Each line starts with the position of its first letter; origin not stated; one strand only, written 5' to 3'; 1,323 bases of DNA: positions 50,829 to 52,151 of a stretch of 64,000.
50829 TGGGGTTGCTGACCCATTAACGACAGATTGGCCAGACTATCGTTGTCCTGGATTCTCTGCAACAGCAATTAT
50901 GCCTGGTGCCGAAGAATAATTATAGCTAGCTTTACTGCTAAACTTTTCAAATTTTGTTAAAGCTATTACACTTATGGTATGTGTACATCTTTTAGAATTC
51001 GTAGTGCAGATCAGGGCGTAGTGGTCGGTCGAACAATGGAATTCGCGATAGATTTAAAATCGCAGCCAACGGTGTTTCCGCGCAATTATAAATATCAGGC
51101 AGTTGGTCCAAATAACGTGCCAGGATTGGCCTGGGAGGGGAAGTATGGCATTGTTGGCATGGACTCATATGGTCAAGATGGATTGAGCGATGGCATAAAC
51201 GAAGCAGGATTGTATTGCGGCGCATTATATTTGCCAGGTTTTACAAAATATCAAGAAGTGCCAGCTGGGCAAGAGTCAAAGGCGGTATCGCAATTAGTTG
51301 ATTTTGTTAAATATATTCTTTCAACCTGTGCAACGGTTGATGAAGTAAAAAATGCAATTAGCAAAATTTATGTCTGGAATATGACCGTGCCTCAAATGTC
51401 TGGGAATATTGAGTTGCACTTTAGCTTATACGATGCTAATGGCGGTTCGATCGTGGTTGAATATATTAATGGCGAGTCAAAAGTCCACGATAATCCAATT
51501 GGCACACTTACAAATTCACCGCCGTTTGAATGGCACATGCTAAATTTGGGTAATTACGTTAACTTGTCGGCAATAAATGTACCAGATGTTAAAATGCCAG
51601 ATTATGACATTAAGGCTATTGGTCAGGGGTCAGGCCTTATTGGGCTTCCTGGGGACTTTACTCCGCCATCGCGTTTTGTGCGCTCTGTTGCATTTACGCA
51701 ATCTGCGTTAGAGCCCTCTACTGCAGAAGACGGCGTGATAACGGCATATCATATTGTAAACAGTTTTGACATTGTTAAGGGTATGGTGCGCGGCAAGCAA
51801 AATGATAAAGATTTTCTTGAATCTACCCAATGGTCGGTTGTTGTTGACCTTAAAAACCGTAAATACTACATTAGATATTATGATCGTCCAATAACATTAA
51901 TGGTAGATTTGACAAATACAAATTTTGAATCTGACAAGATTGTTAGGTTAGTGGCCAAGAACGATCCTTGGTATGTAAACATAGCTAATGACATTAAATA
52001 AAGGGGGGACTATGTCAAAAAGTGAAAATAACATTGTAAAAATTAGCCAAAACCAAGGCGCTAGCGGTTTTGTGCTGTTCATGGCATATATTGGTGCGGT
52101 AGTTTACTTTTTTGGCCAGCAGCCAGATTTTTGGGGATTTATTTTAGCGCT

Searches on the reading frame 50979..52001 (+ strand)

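Call 18: search_protein_families(library=ncbifam, proteins=[window:50979-52001:+], max_evalue=0.00001)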
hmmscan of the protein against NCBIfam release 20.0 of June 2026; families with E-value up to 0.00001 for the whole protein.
window:50979-52001:+ (340 aa): 2 families
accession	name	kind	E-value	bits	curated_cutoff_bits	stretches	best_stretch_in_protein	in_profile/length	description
NF058572.1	PenVAmdYxeL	equivalog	5.4e-69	232.8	600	1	1-321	1-313/328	penicillin V amidase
NF038245.1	bile_salt_hydro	equivalog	1.3e-65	221.7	350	1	1-322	1-313/314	choloylglycine hydrolase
